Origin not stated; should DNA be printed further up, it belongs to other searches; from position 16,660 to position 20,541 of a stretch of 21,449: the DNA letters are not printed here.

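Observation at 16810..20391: Unusual TerB-like + 3x FHA-like + ABCG-type transporter with a giant loop before the last TM (an extended Rv1747-like architecture)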

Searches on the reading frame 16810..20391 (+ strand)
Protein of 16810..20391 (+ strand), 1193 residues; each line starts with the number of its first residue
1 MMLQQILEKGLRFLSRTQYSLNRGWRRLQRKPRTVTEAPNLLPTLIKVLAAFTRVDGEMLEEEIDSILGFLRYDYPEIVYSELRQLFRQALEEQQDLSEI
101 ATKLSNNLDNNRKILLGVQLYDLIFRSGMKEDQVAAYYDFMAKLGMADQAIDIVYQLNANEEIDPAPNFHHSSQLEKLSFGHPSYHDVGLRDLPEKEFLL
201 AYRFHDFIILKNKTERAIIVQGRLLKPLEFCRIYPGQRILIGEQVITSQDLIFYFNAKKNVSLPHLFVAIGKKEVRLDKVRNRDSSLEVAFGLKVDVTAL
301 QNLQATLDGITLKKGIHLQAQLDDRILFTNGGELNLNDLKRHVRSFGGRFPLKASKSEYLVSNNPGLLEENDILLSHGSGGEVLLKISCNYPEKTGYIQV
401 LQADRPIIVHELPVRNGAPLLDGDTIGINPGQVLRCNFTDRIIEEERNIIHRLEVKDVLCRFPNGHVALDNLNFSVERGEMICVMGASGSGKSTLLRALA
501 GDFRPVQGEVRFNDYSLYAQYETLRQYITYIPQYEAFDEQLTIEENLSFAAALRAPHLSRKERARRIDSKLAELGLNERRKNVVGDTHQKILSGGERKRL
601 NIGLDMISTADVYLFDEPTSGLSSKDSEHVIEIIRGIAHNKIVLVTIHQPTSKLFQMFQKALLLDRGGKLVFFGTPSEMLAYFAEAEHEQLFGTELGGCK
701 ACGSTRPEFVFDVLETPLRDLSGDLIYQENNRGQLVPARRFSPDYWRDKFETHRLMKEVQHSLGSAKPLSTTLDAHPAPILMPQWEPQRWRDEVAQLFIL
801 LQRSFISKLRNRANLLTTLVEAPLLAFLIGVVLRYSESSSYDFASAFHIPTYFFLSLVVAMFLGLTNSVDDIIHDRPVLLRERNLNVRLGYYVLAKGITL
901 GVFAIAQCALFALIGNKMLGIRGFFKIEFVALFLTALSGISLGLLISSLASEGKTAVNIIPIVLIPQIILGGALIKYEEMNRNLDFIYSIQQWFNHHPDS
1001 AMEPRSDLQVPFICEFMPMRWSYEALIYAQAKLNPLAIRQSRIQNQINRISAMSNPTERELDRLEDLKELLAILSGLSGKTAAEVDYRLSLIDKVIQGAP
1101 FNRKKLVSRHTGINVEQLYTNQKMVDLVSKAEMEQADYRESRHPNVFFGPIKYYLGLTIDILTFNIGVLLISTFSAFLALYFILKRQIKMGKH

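Call 5: search_protein_families(library=pfam, proteins=[window:16810-20391:+], max_evalue=1)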
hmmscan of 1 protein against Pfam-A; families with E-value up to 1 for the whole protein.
window:16810-20391:+ (1193 aa): 22 families
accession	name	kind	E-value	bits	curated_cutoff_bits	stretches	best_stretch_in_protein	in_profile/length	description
PF00005.33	ABC_tran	-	5e-30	105.3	25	1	469-620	1-137/137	ABC transporter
PF01061.29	ABC2_membrane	-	9e-25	87.9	26.9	1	796-990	2-196/211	ABC-2 type transporter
PF12698.13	ABC2_membrane_3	-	3.6e-07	30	31.6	1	852-990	164-305/347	ABC-2 family transporter protein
PF13555.12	AAA_29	-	5.1e-05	23.4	27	1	474-514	17-56/61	P-loop containing region of AAA domain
PF13191.12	AAA_16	-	0.00013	22.9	32.6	1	477-543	20-80/167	AAA ATPase domain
PF19055.6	ABC2_membrane_7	-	0.00026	20.5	22.7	1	648-685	1-38/410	ABC-2 type transporter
PF13304.12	AAA_21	-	0.00046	20.8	27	1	482-500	2-20/304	AAA domain, putative AbiEii toxin, Type IV TA system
PF03193.22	RsgA_GTPase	-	0.00082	19.7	30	1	447-509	76-136/174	RsgA GTPase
PF13238.12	AAA_18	-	0.0024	18.8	29.4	1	482-515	1-31/128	AAA domain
PF13521.12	AAA_28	-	0.0025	18.5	27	1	482-505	2-26/164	AAA domain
PF20703.3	nSTAND1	-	0.0043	17.2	27.1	1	473-498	27-52/379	Novel STAND NTPase 1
PF05099.18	TerB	-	0.0069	17.1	24.4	1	46-114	5-75/118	Tellurite resistance protein TerB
PF02463.25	SMC_N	-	0.0076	16.1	40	0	590-650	135-199/220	RecF/RecN/SMC N terminal domain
PF13401.12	AAA_22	-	0.012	16.4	27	1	479-503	5-29/130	AAA domain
PF25199.1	nSTAND_NTPase5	-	0.015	15.6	34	1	477-503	39-65/145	Novel STAND NTPase 5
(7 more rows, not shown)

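Call 6: search_protein_families(library=ncbifam, proteins=[window:16810-20391:+], max_evalue=1)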
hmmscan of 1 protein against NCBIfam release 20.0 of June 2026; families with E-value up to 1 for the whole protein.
window:16810-20391:+ (1193 aa): 199 families (the best 25 are shown)
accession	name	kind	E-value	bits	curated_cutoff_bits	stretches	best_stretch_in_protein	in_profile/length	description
TIGR00955.1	3a01204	subfamily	3.5e-71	240.6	736.35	2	456-689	28-264/617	pigment precursor permease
TIGR00956.1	3a01205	subfamily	1.1e-41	142.6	1959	2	466-683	776-999/1394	pleiotropic drug resistance family protein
TIGR01188.1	drrA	subfamily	3.2e-34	118.6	312.45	1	466-679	6-211/302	daunorubicin resistance ABC transporter, ATP-binding protein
TIGR02857.1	CydD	equivalog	3.2e-33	115.5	435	1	449-651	320-518/529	thiol reductant ABC exporter subunit CydD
TIGR03864.1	PQQ_ABC_ATP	hypoth_equivalog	8.5e-30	103.9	302.25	1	453-692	2-232/236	ABC transporter, ATP-binding subunit, PQQ-dependent alcohol dehydrogenase system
TIGR01189.1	ccmA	equivalog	1.1e-29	103.6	131.6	1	453-652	1-189/198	heme ABC exporter ATP-binding protein CcmA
TIGR02315.1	ABC_phnC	equivalog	1.6e-29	103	266.1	1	453-679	2-233/243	phosphonate ABC transporter ATP-binding protein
NF008364.0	PRK11160.1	equivalog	2e-28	99.3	630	1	450-681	336-563/575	heme ABC transporter ATP-binding protein/permease CydC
TIGR03608.1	L_ocin_972_ABC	subfamily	2.3e-28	99.1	254.85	1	465-651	10-195/206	putative bacteriocin export ABC transporter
TIGR02868.1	CydC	equivalog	1.5e-27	96.4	329.05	1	452-649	334-529/530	thiol reductant ABC exporter subunit CydC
NF010061.0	PRK13538.1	equivalog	1.7e-27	96.3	195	1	453-654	6-197/211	cytochrome c biogenesis heme-transporting ATPase CcmA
TIGR02673.1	FtsE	equivalog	3e-27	95.7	264.85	1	454-650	3-197/214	cell division ATP-binding protein FtsE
NF038007.1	ABC_ATP_DarD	equivalog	4.2e-27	95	375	1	468-649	20-201/218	darobactin export ABC transporter ATP-binding protein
TIGR04521.1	ECF_ATPase_2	equivalog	9.3e-27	93.8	330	1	463-690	15-243/279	energy-coupling factor transporter ATPase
TIGR03411.1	urea_trans_UrtD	equivalog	1.7e-26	93.4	304.1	1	453-649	3-201/242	urea ABC transporter ATP-binding protein UrtD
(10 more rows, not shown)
